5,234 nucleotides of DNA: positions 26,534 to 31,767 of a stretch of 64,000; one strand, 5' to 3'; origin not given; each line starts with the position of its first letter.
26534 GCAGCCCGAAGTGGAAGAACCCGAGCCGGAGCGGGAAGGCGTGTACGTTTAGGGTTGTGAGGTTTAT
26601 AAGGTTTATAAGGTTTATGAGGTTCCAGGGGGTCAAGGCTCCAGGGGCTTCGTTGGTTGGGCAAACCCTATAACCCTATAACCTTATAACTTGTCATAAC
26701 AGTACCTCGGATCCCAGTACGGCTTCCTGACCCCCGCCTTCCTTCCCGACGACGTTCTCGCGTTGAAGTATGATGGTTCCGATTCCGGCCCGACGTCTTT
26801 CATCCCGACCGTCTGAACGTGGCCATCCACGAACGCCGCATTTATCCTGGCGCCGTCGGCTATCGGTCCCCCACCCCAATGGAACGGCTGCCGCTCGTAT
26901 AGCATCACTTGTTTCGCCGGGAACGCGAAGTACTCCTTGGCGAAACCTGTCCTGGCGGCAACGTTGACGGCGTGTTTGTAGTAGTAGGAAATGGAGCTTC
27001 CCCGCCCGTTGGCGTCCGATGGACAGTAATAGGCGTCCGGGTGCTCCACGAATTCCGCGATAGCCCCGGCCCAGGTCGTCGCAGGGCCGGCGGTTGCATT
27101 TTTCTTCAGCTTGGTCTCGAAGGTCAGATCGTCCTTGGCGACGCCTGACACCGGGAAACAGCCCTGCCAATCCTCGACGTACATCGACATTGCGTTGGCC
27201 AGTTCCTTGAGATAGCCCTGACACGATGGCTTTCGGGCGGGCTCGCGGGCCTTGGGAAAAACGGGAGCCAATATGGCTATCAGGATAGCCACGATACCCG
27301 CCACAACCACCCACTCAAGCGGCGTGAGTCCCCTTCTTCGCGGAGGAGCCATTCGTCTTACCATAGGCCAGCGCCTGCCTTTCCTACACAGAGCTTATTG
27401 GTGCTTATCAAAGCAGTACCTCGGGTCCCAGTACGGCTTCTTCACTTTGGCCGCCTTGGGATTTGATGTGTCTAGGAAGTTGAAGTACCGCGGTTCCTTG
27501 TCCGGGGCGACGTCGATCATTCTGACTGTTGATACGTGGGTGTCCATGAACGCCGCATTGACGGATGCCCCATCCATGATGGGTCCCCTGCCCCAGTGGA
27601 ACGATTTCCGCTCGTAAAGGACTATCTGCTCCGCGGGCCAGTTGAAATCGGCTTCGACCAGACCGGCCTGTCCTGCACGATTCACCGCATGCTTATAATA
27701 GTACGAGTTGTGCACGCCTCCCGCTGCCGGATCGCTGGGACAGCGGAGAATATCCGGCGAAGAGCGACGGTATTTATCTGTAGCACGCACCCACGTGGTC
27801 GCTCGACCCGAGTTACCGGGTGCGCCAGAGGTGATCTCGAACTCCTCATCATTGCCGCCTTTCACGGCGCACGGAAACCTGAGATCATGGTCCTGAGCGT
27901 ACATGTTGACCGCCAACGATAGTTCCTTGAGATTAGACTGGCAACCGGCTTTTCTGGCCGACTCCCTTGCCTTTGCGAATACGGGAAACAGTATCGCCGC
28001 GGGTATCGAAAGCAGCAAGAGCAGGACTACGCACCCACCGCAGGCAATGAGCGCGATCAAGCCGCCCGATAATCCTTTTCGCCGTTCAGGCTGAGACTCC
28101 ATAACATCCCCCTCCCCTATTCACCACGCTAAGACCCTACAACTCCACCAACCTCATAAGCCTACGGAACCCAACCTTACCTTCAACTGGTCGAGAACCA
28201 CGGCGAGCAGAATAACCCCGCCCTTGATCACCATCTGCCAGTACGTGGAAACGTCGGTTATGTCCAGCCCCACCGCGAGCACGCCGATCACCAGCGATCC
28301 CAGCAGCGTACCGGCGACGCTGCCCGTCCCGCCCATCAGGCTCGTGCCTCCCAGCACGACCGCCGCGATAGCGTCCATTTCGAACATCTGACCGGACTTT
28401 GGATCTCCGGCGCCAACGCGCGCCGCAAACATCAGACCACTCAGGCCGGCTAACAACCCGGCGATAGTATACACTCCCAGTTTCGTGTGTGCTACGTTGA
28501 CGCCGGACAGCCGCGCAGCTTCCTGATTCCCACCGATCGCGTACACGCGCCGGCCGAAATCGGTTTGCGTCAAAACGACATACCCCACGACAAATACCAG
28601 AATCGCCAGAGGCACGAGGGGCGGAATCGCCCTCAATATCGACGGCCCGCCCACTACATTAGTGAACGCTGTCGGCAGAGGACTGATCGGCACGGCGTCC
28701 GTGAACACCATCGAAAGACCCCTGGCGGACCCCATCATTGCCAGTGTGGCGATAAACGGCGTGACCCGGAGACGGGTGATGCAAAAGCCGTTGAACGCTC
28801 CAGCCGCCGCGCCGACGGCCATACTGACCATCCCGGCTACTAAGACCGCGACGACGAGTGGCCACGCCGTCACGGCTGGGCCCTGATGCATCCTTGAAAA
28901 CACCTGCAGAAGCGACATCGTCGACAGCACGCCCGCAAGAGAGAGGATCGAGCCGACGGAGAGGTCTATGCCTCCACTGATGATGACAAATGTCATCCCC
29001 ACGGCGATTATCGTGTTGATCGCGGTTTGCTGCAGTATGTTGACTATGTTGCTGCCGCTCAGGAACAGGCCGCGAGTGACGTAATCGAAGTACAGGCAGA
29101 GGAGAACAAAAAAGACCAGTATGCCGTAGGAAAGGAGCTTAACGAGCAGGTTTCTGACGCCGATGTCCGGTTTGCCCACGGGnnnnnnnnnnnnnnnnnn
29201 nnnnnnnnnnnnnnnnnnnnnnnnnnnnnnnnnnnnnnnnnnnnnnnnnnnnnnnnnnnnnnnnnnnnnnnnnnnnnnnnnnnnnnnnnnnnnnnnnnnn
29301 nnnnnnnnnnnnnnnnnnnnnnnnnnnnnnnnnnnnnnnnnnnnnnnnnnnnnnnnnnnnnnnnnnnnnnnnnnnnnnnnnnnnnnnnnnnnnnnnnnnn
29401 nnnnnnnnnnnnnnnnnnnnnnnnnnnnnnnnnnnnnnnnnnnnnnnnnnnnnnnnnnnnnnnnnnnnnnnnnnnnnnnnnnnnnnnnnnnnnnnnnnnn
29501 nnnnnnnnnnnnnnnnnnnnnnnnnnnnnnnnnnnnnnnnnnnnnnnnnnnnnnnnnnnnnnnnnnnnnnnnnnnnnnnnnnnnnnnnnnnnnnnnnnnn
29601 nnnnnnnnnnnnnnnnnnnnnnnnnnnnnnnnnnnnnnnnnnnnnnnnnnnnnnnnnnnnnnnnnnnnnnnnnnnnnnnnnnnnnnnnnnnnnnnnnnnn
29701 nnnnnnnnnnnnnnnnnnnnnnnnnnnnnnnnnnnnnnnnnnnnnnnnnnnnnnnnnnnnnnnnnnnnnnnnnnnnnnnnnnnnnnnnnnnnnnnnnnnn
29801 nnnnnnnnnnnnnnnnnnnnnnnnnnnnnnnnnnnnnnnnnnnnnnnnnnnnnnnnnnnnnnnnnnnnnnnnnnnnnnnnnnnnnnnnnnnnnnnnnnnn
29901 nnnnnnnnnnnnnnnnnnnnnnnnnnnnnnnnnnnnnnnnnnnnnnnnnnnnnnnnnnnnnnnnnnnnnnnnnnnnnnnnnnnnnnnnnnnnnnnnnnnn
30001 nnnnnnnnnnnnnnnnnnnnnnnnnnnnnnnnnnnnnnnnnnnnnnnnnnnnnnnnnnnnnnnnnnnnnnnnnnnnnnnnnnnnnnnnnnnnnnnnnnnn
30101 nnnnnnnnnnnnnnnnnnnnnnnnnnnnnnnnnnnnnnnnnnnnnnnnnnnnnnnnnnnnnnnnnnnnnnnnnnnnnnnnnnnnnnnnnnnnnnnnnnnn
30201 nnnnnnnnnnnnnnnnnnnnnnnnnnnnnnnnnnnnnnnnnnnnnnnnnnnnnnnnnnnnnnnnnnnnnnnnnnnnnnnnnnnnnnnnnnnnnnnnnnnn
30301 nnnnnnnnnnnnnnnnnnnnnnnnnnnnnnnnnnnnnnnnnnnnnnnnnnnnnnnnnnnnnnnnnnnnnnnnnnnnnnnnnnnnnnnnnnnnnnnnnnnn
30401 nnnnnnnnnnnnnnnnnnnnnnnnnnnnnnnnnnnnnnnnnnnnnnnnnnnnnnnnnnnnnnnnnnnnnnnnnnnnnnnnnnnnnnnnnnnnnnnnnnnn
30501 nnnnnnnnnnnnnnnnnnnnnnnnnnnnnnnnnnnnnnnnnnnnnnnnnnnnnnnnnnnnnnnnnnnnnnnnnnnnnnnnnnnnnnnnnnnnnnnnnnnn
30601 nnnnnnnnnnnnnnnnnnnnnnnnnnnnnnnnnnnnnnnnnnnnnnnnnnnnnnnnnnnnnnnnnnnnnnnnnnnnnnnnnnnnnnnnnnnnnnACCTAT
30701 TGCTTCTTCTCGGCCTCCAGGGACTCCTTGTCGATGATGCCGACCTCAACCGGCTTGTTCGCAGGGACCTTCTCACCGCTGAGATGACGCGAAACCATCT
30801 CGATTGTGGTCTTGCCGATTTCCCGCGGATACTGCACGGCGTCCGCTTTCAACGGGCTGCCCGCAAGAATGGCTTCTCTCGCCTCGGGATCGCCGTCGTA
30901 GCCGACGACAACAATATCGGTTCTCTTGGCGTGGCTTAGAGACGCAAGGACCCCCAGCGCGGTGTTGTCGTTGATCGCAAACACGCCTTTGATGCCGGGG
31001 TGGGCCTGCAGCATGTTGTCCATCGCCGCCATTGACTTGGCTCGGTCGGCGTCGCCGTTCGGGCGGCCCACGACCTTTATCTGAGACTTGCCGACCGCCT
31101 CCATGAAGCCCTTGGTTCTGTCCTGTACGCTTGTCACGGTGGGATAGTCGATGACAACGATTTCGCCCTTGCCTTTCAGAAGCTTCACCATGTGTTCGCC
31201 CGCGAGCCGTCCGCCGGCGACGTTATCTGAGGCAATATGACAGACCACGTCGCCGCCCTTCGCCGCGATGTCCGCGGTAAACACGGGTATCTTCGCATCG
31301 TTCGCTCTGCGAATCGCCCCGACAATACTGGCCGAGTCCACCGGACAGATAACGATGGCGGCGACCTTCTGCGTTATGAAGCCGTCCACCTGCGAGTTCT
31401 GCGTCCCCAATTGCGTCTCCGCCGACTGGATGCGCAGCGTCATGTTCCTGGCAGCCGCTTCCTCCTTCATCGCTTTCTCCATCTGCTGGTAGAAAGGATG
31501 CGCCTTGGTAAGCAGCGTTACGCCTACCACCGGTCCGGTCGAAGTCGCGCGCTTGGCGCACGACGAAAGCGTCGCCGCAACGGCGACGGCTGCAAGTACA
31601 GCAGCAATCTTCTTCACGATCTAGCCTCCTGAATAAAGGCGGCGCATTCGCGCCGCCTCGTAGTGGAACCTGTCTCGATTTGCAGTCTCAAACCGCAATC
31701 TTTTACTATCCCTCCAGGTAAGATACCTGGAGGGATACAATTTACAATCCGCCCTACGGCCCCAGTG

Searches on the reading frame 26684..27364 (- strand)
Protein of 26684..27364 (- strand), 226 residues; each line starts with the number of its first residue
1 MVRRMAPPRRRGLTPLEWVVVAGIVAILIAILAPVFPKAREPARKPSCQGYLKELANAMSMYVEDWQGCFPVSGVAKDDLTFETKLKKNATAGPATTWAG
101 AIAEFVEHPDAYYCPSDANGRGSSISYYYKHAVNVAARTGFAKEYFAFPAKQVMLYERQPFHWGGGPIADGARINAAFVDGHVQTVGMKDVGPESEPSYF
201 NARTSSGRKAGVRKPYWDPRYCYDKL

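Call 36: search_protein_families(library=pfam, proteins=[window:26684-27364:-], max_evalue=0.001)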
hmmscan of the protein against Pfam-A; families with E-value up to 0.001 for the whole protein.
window:26684-27364:- (226 aa): 1 family
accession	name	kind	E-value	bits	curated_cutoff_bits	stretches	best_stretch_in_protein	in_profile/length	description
PF07596.16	SBP_bac_10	-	1.8e-08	35.2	23.3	1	38-112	2-66/268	Protein of unknown function (DUF1559)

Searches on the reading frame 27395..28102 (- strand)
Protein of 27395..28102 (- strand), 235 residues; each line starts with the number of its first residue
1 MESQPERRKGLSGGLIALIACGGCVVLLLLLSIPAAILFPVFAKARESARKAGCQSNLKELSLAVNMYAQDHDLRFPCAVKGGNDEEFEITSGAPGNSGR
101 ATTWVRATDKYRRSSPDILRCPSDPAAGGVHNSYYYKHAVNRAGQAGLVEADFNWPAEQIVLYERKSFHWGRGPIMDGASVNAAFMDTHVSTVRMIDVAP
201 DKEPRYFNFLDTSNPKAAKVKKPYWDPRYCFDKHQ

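Call 37: search_protein_families(library=pfam, proteins=[window:27395-28102:-], max_evalue=0.001)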
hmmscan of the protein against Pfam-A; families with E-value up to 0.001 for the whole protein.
window:27395-28102:- (235 aa): 1 family
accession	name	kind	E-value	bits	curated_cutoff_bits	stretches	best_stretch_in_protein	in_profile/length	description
PF07596.16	SBP_bac_10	-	7.2e-09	36.5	23.3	1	44-77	2-34/268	Protein of unknown function (DUF1559)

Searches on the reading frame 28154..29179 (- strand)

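Call 37: search_protein_families(library=pfam, proteins=[window:28154-29179:-], max_evalue=0.001)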
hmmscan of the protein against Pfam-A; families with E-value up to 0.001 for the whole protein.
window:28154-29179:- (341 aa): 1 family
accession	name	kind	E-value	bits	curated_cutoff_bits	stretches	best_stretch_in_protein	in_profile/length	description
PF02653.21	BPD_transp_2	-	2.6e-45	155.1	26.8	1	44-327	1-269/269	Branched-chain amino acid transport system / permease component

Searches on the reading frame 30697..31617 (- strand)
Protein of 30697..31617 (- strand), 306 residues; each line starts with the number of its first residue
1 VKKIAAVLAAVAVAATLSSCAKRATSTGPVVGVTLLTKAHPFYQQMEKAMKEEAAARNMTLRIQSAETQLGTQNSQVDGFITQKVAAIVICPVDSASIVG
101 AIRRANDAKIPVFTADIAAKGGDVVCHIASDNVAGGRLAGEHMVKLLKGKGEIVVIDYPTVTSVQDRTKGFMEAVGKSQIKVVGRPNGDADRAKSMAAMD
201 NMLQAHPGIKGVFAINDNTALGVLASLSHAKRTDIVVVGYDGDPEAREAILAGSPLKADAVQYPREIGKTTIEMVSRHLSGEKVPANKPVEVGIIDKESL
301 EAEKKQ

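Call 37: search_protein_families(library=pfam, proteins=[window:30697-31617:-], max_evalue=0.001)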
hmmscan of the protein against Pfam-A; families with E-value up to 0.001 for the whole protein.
window:30697-31617:- (306 aa): 4 families
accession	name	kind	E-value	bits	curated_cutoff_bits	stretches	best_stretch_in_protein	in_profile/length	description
PF13407.12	Peripla_BP_4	-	2.4e-57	194.9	35.1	1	31-283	1-258/258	Periplasmic binding protein domain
PF00532.27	Peripla_BP_1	-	2.2e-20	73.8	22.2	1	30-279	3-261/281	Periplasmic binding proteins and sugar binding domain of LacI family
PF13377.12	Peripla_BP_3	-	4.8e-12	46.7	26.5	1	161-299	23-166/167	Periplasmic binding protein-like domain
PF04392.18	ABC_sub_bind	-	0.00055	19.7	25.9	0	54-150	154-252/293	ABC transporter substrate binding protein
